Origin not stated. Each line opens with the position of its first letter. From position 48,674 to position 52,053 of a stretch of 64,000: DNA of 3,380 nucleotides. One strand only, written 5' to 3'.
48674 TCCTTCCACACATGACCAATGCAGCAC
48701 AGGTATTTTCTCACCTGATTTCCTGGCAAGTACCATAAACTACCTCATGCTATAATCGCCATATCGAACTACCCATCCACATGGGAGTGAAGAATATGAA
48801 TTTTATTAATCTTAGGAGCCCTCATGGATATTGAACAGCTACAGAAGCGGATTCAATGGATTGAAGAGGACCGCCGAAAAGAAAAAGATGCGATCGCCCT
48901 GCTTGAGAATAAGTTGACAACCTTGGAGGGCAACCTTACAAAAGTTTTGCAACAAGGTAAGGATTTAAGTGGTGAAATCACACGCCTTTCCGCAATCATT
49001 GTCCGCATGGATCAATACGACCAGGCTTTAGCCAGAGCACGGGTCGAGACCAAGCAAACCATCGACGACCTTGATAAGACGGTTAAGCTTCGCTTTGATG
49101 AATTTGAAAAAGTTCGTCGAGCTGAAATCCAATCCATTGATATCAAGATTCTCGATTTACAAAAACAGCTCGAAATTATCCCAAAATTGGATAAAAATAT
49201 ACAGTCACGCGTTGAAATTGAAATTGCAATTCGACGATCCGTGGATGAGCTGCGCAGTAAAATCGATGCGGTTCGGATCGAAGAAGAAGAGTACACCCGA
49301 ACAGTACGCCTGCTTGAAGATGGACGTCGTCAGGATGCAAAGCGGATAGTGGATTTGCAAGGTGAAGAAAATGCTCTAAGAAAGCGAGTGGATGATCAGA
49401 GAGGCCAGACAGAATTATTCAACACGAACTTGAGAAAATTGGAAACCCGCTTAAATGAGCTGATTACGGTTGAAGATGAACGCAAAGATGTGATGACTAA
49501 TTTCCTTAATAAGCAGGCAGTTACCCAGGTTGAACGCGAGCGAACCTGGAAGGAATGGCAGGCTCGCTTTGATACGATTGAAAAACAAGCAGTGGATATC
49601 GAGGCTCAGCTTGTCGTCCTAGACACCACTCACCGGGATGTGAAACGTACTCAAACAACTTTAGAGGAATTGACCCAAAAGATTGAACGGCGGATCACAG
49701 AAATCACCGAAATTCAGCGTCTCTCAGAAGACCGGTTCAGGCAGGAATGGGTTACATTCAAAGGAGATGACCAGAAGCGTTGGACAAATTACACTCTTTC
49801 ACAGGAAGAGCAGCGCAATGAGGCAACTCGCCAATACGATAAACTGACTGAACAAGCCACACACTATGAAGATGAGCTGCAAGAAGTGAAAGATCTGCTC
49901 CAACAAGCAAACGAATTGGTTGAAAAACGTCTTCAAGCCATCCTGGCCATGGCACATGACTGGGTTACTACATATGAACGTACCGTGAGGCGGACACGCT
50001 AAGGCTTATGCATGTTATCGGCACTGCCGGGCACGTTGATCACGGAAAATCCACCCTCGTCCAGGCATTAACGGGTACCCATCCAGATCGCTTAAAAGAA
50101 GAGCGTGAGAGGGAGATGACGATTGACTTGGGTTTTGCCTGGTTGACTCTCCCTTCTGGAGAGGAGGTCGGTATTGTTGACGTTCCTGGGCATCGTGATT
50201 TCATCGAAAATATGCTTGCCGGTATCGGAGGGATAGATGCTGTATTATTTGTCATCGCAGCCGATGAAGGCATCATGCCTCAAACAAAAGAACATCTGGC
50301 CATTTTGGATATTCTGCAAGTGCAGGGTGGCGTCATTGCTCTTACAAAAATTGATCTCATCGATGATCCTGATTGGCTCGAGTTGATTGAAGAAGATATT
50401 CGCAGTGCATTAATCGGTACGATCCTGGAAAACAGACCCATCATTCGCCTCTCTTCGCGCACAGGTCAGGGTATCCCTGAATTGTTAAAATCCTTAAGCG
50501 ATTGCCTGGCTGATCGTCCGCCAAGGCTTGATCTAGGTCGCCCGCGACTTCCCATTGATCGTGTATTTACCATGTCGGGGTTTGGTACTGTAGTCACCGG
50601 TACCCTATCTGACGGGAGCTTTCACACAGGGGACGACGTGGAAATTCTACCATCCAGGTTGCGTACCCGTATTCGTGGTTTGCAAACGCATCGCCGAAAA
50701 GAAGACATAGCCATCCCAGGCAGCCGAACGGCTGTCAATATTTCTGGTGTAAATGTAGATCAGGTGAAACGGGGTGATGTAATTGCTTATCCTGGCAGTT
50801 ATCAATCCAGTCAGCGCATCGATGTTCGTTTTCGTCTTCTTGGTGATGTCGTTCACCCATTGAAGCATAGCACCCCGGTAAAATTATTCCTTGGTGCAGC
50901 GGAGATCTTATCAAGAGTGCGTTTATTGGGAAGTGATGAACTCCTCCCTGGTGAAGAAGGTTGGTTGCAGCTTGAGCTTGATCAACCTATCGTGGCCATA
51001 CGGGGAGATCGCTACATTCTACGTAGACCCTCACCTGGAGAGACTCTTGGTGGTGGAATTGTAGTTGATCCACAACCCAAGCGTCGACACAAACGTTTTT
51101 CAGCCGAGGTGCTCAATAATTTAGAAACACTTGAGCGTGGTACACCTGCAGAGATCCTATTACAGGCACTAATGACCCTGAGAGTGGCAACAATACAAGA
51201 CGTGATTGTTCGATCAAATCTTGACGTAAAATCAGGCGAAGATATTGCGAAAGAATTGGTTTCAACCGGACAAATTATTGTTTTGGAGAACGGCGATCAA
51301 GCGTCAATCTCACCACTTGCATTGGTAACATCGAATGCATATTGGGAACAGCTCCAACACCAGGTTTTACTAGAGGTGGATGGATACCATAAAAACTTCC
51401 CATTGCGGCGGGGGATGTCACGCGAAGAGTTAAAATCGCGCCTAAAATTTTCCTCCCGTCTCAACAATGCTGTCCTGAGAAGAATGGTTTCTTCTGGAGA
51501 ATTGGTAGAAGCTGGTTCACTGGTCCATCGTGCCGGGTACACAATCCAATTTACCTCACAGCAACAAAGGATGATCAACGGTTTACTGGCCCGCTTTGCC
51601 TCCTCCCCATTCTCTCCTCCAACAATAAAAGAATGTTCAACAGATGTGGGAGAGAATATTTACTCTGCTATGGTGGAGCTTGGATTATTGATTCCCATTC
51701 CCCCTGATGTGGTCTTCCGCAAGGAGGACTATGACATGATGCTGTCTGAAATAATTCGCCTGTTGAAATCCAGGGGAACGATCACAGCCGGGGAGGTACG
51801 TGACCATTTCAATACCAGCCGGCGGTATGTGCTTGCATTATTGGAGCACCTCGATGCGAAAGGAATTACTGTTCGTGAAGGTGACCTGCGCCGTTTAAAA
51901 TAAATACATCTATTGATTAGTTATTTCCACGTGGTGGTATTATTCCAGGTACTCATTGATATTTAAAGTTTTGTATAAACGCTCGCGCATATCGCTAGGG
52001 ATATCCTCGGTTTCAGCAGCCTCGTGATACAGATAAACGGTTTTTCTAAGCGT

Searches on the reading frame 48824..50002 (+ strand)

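Call 11: search_protein_families(library=ncbifam, proteins=[window:48824-50002:+], max_evalue=0.001)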
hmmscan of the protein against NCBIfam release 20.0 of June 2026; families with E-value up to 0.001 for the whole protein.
window:48824-50002:+ (392 aa): 3 families
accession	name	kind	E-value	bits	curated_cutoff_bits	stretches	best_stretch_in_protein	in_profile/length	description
TIGR02168.1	SMC_prok_B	equivalog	3.6e-06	25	567.35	1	137-369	678-950/1181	chromosome segregation protein SMC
TIGR02169.1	SMC_prok_A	equivalog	0.0003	18.6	729.4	1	3-221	719-931/1165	chromosome segregation protein SMC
TIGR04523.1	Mplasa_alph_rch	subfamily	0.00044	18.3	270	0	3-104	365-469/745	helix-rich protein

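Call 49: search_protein_families(library=pfam, proteins=[window:48824-50002:+], max_evalue=0.01)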
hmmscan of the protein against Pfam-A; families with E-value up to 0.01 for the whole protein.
window:48824-50002:+ (392 aa): 2 families
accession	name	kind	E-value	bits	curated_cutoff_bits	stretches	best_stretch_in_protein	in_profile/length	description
PF11559.13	ADIP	-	0.0045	17.5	34.3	1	2-62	67-127/151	Afadin- and alpha -actinin-Binding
PF16331.10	TolA_bind_tri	-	0.006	17.1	30.1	1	169-222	14-67/76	TolA binding protein trimerisation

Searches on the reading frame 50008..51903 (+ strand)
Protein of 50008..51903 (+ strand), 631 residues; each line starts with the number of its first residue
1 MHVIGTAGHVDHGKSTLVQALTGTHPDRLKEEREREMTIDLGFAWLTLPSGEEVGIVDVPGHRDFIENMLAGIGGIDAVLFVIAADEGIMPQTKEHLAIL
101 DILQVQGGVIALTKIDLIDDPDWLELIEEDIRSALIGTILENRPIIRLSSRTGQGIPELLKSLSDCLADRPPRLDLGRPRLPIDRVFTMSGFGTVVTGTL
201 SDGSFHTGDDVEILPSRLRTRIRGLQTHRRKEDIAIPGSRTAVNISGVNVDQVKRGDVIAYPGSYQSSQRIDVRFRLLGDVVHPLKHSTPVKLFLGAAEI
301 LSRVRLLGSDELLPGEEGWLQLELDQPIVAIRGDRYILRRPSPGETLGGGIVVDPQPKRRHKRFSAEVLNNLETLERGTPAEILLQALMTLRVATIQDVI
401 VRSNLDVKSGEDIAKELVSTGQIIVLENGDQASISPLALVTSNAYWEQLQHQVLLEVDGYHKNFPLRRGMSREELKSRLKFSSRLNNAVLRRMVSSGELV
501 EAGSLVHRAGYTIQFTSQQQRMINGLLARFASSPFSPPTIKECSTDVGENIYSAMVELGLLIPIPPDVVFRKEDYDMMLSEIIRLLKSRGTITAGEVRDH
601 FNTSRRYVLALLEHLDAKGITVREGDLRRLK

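Call 11: search_protein_families(library=ncbifam, proteins=[window:50008-51903:+], max_evalue=0.001)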
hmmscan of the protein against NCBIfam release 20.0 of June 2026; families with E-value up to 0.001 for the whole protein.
window:50008-51903:+ (631 aa): 35 families (the best 25 are shown)
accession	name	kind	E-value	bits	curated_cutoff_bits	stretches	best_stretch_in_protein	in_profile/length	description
TIGR00475.1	selB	equivalog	4e-99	332.9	242.25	1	3-631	2-580/581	selenocysteine-specific translation elongation factor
NF009373.0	PRK12736.1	subfamily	3.8e-48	164.2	452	1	4-353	15-390/394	elongation factor Tu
NF000766.0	PRK00049.1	subfamily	1.9e-47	161.9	449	1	4-353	15-392/396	elongation factor Tu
NF009372.0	PRK12735.1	subfamily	4.3e-45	154.2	479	1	4-353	15-392/396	elongation factor Tu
NF008969.0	PRK12317.1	subfamily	3.2e-43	147.9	502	1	27-261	61-309/426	elongation factor 1-alpha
TIGR00485.1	EF-Tu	equivalog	1.6e-41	142.4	522.4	1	4-353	15-390/394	elongation factor Tu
NF003077.0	PRK04000.1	equivalog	5.8e-41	141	315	2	53-297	86-361/412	translation initiation factor IF-2 subunit gamma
TIGR03680.1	eif2g_arch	equivalog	8e-40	137.3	514.5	2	53-260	82-290/407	translation initiation factor IF-2 subunit gamma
TIGR00483.1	EF-1_alpha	equivalog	1.1e-33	116.3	540.1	1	27-261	61-310/427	translation elongation factor EF-1 subunit alpha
NF004035.0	PRK05506.1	subfamily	1.5e-23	83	715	1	27-264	80-325/632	bifunctional sulfate adenylyltransferase subunit 1/adenylylsulfate kinase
TIGR02034.1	CysN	subfamily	3.5e-23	82.3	336.1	1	27-277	56-315/406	sulfate adenylyltransferase, large subunit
NF003478.0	PRK05124.1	equivalog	5.7e-20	71.3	590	2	27-130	83-186/475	sulfate adenylyltransferase subunit CysN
TIGR00487.1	IF-2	equivalog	1e-14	54.2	424.4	1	3-248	89-328/587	translation initiation factor IF-2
TIGR00231.1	small_GTP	domain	1.3e-11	44.5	42.5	1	4-161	6-160/164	GTP-binding protein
TIGR01393.1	lepA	equivalog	8e-11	41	533.9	1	8-259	10-273/595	translation elongation factor 4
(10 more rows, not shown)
